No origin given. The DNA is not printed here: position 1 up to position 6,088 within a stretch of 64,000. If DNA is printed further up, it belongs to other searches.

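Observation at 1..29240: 29-kb co-directional island of giant ORFans: candidate undescribed envelope-spanning glycan/adhesin system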

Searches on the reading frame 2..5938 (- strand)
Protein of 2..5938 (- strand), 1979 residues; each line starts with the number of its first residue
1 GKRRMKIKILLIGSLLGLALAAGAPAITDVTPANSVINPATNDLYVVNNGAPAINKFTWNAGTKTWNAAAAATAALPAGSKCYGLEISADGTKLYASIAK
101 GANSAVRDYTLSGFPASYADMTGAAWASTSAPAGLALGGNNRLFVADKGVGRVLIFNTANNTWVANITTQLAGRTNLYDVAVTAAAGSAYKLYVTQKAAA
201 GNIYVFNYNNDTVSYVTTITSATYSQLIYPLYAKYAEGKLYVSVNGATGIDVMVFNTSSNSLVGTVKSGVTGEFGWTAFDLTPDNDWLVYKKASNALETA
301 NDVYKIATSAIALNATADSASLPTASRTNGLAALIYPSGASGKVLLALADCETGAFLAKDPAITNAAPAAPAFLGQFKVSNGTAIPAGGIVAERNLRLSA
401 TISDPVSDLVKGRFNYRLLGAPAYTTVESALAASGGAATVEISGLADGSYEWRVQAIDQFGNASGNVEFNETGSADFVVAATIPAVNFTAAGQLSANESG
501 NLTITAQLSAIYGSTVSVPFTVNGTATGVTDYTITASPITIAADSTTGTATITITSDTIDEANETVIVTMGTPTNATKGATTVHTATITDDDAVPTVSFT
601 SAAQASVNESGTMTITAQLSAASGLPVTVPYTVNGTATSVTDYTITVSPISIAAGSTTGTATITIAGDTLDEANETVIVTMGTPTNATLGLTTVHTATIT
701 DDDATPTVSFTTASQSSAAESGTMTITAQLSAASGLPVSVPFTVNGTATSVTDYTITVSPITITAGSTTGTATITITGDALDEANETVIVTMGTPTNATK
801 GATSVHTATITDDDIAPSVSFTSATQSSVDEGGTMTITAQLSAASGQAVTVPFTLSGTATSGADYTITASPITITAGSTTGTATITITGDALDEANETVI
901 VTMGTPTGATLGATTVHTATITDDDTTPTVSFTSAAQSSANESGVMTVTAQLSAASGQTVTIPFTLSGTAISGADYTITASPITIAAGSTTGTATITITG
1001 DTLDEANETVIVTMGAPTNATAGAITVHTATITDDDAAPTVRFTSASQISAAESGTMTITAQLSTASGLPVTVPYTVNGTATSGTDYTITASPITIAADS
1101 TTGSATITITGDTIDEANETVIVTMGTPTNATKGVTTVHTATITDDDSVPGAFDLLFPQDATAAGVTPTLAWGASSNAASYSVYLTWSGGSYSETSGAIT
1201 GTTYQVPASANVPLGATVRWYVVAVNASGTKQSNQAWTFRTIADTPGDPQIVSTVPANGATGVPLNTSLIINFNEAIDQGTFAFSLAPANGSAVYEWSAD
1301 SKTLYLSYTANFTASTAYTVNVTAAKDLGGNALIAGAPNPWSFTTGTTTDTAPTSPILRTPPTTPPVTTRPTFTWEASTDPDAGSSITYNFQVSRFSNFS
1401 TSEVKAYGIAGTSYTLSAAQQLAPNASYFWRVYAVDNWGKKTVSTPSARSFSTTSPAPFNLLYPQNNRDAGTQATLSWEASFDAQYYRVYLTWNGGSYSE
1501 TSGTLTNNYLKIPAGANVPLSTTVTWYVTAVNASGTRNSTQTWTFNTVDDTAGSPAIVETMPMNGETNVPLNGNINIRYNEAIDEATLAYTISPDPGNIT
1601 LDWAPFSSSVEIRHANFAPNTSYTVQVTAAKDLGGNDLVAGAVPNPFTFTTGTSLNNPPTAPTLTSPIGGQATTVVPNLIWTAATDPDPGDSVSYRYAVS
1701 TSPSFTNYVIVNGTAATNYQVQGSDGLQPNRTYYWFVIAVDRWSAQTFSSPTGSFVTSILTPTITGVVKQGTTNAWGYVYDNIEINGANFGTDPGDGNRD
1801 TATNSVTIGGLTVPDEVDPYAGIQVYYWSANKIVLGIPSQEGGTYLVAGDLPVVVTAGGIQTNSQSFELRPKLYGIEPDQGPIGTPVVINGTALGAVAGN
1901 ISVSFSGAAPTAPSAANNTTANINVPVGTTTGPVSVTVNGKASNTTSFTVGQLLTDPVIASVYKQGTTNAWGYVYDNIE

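Call 5: search_protein_families(library=pfam, proteins=[window:2-5938:-], max_evalue=0.1)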
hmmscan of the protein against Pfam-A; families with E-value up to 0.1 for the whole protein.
window:2-5938:- (1979 aa): 10 families
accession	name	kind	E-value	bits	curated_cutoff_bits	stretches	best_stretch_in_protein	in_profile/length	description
PF03160.20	Calx-beta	-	3e-48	163.2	27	6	812-925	1-119/119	Calx-beta domain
PF13205.12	Big_5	-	3.3e-30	105.3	23.6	2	1248-1345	4-105/105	Bacterial Ig-like domain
PF01833.30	TIG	-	5e-10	39.7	20.9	3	1871-1949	1-83/84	IPT/TIG domain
PF25788.1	Ig_Rha78A_N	-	1.9e-05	25.3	27.4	2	1368-1446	17-96/105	Rha78A-like, N-terminal immunoglobulin domain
PF21910.2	GH85_C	-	0.00012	22.9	27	1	1472-1546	17-92/95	GH85 endohexosaminidases, C-terminal domain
PF07550.17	Shr-like_HID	-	0.00071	20.5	22.3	2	1076-1110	32-68/82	Heme-binding protein Shr-like, Hb-interacting domain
PF14741.12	GH114_assoc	-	0.00077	20.1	22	0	1195-1241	23-66/126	N-terminal glycosyl-hydrolase-114-associated domain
PF01436.27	NHL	-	0.006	17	20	1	132-156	4-28/28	NHL repeat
PF16655.11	PhoD_N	-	0.011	16.8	30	1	1679-1757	14-90/90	PhoD-like phosphatase, N-terminal domain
PF06742.16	DUF1214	-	0.075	14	25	0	1411-1480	19-83/112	Protein of unknown function (DUF1214)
